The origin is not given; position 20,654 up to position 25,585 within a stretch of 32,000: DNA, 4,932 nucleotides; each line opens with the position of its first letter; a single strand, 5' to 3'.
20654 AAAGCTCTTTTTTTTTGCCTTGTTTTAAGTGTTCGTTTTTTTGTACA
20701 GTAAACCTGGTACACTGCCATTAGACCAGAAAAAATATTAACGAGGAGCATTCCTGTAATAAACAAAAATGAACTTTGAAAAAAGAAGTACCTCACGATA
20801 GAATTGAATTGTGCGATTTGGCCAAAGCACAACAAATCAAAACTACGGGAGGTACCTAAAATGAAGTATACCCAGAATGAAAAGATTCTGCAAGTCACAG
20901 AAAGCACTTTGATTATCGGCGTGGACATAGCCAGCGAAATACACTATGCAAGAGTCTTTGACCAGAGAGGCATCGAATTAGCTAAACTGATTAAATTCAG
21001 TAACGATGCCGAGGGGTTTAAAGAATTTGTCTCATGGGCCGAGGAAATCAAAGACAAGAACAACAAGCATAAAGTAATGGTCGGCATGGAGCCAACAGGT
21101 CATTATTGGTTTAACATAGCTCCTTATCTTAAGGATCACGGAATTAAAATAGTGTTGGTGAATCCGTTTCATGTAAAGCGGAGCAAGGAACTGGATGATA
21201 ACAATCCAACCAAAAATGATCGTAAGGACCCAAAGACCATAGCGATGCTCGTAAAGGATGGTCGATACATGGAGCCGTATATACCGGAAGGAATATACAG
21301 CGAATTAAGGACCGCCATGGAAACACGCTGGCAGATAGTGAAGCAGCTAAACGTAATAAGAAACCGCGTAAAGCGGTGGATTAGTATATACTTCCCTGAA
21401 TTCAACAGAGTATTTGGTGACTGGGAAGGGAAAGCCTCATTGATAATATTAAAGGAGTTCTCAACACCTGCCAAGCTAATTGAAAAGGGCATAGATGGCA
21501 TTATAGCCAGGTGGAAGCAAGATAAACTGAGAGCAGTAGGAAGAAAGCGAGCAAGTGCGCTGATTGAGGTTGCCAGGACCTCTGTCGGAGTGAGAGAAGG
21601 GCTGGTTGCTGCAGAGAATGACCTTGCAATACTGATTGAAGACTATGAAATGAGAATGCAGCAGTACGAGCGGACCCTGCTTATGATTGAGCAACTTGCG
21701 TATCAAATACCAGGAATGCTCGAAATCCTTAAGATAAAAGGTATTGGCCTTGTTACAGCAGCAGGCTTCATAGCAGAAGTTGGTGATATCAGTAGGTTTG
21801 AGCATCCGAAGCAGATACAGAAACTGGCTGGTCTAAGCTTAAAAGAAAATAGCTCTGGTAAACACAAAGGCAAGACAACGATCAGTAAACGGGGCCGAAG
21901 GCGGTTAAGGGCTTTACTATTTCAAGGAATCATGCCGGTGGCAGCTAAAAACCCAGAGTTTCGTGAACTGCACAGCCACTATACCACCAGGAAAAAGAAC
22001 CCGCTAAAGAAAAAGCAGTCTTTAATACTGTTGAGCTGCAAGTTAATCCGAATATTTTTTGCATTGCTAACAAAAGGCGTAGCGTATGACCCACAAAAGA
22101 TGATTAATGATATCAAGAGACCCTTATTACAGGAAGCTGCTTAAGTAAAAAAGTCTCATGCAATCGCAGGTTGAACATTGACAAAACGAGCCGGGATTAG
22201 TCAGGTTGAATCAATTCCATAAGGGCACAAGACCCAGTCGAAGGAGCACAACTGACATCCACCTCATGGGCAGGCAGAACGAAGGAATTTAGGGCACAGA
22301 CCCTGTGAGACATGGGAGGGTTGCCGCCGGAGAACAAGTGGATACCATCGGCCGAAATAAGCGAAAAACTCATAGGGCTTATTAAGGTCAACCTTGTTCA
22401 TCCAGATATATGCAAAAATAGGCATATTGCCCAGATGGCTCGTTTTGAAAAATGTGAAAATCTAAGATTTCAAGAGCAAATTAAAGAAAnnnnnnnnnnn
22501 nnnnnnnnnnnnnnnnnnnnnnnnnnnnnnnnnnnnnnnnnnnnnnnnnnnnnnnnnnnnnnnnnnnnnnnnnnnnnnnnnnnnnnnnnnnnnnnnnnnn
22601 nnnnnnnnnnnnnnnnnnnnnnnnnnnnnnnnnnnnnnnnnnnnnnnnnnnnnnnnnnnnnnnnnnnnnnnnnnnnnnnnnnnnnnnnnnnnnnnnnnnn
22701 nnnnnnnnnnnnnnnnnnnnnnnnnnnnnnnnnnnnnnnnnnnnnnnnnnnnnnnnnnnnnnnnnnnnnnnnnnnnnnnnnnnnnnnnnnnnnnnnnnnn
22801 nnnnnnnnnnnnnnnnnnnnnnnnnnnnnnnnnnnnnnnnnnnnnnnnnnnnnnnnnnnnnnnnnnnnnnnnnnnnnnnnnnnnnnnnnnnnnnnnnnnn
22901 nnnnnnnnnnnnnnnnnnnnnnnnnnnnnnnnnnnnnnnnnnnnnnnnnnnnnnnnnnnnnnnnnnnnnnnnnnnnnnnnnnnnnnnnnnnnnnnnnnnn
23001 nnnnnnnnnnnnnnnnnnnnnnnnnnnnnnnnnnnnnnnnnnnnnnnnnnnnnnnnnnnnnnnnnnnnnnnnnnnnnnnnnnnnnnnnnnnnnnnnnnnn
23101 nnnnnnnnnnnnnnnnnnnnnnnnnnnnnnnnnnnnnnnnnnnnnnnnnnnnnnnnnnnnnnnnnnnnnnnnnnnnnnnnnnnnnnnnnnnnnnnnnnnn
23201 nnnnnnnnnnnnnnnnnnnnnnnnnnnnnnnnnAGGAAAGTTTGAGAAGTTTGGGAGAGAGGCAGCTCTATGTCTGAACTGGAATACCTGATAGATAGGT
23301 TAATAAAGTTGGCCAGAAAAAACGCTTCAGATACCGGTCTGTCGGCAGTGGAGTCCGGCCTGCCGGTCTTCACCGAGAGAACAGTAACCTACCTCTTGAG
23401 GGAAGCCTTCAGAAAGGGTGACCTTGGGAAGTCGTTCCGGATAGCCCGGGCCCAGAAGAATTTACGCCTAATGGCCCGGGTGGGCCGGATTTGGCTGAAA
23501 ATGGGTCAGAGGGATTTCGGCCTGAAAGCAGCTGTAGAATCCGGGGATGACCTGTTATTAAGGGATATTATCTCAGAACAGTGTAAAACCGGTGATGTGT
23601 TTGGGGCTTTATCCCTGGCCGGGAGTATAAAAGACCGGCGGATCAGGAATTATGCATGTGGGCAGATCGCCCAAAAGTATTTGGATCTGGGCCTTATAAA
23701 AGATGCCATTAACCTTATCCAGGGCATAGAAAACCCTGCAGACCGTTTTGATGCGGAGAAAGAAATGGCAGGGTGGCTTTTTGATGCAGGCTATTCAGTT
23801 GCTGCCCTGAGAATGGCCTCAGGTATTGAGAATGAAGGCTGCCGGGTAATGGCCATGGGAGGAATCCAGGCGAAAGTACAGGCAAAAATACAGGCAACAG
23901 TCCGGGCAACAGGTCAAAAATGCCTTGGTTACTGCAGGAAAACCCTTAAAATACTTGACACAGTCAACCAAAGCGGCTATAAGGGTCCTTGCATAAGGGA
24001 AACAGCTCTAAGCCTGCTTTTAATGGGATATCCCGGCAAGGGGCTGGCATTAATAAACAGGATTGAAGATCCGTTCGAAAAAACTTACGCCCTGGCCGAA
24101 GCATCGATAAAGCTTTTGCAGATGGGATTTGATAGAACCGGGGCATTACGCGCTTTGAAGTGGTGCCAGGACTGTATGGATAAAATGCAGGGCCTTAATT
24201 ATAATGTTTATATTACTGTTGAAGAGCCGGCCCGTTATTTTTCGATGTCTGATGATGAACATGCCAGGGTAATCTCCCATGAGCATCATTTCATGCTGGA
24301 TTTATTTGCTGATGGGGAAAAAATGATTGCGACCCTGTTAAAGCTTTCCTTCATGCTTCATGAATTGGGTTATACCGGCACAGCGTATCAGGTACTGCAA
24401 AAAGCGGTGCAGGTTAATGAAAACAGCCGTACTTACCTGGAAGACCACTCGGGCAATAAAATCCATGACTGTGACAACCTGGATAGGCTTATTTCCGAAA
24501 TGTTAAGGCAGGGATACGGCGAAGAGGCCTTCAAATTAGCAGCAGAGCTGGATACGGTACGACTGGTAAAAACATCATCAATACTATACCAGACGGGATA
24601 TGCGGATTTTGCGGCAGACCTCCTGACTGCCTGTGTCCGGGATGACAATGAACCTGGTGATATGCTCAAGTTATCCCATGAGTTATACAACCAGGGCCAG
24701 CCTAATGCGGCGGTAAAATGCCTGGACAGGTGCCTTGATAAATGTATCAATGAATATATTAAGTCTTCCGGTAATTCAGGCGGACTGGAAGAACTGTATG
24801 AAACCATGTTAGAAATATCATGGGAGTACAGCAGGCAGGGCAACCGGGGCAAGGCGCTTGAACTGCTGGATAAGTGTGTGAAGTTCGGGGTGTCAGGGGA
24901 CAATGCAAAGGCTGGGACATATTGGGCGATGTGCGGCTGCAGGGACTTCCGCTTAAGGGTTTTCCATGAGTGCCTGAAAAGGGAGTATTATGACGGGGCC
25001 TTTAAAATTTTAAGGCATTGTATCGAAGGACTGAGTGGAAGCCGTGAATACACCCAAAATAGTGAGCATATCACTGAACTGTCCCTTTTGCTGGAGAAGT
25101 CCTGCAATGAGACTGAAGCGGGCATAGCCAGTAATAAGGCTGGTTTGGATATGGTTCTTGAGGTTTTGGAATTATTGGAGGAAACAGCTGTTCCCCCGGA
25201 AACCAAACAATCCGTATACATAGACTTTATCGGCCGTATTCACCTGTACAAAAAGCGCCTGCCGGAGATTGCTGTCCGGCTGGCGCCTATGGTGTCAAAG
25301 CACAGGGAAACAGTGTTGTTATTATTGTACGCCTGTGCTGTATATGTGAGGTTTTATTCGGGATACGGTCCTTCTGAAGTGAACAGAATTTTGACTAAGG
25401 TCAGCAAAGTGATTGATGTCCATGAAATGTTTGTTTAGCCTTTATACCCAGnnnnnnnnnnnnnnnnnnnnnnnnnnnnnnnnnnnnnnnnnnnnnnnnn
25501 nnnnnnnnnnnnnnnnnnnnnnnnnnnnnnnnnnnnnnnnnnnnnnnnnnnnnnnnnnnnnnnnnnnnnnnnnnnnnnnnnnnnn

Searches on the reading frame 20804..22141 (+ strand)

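Call 23: search_protein_families(library=pfam, proteins=[window:20804-22141:+], max_evalue=0.001)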
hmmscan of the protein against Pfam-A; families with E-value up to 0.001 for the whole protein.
window:20804-22141:+ (446 aa): 2 families
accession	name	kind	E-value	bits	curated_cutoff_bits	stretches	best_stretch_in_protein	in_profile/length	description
PF01548.23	DEDD_Tnp_IS110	-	1e-29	103.7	29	1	38-198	1-155/155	Transposase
PF02371.22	Transposase_20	-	3.3e-25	88.7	21.3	1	308-390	4-86/87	Transposase IS116/IS110/IS902 family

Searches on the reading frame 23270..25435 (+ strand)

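Call 23: search_protein_families(library=pfam, proteins=[window:23270-25435:+], max_evalue=0.001)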
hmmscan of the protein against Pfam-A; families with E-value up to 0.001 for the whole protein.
window:23270-25435:+ (722 aa): 4 families
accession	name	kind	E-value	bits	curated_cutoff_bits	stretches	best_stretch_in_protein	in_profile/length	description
PF13428.12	TPR_14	-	5.2e-07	30.2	23.5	0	467-492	6-31/44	Tetratricopeptide repeat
PF13374.12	TPR_10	-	2.4e-05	24.6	27.5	0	467-492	7-32/42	Tetratricopeptide repeat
PF13181.12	TPR_8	-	3.3e-05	24.2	25.7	0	467-489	6-28/34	Tetratricopeptide repeat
PF07719.23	TPR_2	-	4e-05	23.9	27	0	468-491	7-30/34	Tetratricopeptide repeat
